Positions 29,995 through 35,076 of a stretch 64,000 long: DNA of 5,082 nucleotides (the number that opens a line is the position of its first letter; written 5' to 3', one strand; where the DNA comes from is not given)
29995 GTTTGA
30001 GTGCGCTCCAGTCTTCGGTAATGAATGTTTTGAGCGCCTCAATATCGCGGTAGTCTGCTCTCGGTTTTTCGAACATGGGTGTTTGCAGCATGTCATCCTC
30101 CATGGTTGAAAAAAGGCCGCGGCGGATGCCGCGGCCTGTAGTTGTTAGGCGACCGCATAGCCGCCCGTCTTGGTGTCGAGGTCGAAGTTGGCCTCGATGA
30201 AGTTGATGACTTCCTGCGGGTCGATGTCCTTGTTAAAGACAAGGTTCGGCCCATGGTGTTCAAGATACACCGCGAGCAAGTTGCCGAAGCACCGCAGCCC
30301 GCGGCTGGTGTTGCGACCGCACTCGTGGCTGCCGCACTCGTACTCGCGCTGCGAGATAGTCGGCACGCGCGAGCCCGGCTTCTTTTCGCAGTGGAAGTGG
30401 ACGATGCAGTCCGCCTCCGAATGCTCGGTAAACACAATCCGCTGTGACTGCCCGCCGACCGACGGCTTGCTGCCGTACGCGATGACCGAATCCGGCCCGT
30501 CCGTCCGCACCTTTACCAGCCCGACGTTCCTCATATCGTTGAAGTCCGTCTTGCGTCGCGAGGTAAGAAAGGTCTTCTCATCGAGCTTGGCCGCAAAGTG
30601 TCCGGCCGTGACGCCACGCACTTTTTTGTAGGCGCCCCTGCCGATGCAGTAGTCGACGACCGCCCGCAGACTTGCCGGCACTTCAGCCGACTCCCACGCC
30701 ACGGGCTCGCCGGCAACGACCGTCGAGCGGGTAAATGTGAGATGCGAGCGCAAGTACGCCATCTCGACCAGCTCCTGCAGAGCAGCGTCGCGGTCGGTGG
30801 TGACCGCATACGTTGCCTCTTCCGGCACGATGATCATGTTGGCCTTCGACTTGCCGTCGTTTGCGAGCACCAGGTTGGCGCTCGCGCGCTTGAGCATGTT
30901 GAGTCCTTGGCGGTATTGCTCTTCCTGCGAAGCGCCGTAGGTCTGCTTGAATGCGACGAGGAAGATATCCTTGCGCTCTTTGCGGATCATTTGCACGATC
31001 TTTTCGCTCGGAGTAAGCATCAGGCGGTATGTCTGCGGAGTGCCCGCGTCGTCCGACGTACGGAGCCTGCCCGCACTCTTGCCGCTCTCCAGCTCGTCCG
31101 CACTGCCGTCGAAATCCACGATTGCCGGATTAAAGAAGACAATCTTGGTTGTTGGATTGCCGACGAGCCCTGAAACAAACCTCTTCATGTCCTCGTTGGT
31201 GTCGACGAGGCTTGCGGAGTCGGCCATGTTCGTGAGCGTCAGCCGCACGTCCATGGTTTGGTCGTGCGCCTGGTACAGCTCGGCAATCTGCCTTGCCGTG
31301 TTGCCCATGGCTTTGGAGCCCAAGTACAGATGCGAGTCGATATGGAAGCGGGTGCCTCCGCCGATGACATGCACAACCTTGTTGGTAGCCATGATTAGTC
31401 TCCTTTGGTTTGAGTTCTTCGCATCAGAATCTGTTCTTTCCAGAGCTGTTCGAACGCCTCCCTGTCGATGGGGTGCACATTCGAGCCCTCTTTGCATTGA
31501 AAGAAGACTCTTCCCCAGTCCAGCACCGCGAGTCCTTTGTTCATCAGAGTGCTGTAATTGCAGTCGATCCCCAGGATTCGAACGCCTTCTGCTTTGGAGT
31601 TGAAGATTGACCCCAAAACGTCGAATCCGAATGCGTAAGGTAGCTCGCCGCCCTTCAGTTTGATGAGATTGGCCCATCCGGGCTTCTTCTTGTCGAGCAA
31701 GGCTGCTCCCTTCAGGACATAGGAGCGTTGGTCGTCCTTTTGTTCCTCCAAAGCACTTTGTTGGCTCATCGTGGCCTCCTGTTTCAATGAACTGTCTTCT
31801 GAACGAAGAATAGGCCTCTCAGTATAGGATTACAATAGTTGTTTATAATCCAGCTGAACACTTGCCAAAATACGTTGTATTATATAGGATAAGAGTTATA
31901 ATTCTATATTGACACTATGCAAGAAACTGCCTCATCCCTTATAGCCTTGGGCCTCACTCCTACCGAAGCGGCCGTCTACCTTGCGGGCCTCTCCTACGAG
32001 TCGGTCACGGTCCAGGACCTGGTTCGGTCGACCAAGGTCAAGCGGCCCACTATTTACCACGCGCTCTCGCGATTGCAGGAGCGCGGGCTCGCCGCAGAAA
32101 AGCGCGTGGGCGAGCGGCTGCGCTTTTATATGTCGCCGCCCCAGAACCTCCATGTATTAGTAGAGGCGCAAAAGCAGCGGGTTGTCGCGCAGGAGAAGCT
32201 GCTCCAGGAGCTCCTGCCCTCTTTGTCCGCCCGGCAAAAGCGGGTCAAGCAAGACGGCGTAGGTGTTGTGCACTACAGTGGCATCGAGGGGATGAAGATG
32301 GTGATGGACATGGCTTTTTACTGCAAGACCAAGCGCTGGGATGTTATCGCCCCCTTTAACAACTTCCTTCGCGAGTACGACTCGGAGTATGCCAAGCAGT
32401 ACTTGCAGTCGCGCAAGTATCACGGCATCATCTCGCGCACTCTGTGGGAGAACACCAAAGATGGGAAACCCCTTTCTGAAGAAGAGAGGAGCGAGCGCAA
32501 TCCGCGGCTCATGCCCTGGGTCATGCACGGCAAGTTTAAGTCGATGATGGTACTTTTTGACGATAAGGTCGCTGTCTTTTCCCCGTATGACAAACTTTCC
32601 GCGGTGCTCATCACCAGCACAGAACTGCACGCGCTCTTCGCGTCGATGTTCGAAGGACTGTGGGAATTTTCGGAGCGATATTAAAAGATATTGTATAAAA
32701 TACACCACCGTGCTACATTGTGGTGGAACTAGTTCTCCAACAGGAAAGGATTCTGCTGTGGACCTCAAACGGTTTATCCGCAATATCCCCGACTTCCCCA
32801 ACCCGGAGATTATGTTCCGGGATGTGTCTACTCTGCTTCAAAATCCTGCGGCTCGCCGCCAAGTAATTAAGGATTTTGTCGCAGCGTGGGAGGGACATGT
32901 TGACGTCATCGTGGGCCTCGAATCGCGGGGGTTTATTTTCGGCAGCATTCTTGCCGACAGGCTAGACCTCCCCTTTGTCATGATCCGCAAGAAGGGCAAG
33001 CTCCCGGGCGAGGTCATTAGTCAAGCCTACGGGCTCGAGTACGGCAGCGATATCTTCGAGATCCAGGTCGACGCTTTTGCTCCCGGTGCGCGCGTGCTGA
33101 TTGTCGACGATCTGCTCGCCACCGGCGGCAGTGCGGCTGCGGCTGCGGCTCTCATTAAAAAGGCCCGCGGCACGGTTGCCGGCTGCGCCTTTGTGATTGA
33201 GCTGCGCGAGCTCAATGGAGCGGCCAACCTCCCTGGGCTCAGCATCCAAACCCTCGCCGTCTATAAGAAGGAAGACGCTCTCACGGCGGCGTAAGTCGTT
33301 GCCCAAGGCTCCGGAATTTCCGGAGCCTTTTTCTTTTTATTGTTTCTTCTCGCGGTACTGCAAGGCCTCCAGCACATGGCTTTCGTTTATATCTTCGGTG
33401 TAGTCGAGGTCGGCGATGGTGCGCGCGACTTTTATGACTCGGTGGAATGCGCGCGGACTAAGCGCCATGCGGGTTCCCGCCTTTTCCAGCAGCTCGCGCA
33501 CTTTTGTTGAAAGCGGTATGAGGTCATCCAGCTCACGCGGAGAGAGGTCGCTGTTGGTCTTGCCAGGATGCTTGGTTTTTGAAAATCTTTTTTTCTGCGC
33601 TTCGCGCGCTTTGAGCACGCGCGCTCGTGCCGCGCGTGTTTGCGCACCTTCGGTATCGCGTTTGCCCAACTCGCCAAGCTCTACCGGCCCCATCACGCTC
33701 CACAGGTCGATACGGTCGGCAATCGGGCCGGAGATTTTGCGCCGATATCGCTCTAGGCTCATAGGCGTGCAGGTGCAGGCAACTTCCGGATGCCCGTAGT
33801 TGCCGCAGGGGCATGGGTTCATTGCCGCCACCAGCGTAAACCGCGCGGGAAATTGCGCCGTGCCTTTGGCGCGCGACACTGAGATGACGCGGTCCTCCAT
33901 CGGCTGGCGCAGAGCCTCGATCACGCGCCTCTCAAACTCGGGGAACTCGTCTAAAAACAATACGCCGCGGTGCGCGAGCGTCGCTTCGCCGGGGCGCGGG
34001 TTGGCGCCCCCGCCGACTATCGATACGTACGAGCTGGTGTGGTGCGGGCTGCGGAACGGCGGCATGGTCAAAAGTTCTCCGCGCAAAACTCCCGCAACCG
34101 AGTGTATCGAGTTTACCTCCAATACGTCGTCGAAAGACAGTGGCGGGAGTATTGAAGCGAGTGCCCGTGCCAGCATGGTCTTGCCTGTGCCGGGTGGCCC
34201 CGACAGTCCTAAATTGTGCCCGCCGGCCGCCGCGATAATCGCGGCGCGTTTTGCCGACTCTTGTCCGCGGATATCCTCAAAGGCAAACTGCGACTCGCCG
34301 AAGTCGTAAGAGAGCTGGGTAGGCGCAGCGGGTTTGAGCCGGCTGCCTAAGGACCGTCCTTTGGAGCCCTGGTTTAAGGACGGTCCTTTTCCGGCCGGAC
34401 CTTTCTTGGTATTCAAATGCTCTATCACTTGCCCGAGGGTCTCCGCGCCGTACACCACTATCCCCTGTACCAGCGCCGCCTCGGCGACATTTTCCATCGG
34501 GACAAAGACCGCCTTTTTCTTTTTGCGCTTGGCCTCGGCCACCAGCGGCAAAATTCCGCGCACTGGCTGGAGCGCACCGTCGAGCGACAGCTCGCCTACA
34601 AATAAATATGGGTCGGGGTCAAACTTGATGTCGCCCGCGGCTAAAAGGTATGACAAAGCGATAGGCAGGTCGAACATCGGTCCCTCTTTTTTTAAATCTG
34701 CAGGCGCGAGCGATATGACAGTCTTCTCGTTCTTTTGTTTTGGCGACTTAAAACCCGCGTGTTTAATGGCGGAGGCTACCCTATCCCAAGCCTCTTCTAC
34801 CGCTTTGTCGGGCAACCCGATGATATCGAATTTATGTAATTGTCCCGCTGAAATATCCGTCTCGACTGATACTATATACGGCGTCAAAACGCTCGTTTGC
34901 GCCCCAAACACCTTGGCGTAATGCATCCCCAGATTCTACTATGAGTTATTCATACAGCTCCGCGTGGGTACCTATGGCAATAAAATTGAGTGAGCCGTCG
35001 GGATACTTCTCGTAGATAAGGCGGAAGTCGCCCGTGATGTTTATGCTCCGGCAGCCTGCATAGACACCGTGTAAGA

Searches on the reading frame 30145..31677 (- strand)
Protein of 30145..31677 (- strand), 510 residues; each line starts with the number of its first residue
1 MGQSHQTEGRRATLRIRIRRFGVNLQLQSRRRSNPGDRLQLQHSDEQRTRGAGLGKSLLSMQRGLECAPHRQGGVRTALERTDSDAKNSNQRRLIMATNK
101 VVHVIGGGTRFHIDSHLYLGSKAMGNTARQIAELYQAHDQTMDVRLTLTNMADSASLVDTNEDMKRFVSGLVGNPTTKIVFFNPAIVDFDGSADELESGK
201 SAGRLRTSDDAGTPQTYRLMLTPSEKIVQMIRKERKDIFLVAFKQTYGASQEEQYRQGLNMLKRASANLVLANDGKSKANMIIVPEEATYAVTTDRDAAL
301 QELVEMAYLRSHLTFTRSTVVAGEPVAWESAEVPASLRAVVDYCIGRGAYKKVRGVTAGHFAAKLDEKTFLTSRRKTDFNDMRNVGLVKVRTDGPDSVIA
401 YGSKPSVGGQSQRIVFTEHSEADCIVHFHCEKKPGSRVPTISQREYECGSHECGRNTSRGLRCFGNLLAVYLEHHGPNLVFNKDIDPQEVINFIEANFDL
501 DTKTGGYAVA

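Call 64: search_protein_families(library=pfam, proteins=[window:30145-31677:-], max_evalue=0.00001)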
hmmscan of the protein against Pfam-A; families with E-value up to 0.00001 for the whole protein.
window:30145-31677:- (510 aa): 2 families
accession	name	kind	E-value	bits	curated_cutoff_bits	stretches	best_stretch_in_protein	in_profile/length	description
PF04127.22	DFP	-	1e-08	35.7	22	1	99-280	3-174/186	DNA/pantothenate metabolism flavoprotein C-terminal domain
PF00596.27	Aldolase_II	-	7.7e-07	29.6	22.2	1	355-430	17-92/183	Class II Aldolase and Adducin N-terminal domain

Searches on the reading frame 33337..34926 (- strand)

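Call 64: search_protein_families(library=pfam, proteins=[window:33337-34926:-], max_evalue=0.00001)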
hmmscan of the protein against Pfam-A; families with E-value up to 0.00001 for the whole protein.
window:33337-34926:- (529 aa): 6 families
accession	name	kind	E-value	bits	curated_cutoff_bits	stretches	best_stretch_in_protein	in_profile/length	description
PF01078.27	Mg_chelatase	-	3.4e-86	288.4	20.3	1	216-414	2-201/207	Magnesium chelatase, subunit ChlI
PF13541.12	ChlI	-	1.7e-37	128.4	27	1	21-146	1-121/121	Subunit ChlI of Mg-chelatase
PF13335.12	Mg_chelatase_C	-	9.2e-28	97.1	26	1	429-525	3-94/94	Magnesium chelatase, subunit ChlI C-terminal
PF07728.20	AAA_5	-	1e-10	42.2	22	1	241-373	4-125/139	AAA domain (dynein-related subfamily)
PF00493.29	MCM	-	2.8e-09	36.8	23.3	1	313-377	115-178/224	MCM P-loop domain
PF00004.35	AAA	-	7.9e-06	26.8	21.2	0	241-331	3-69/131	ATPase family associated with various cellular activities (AAA)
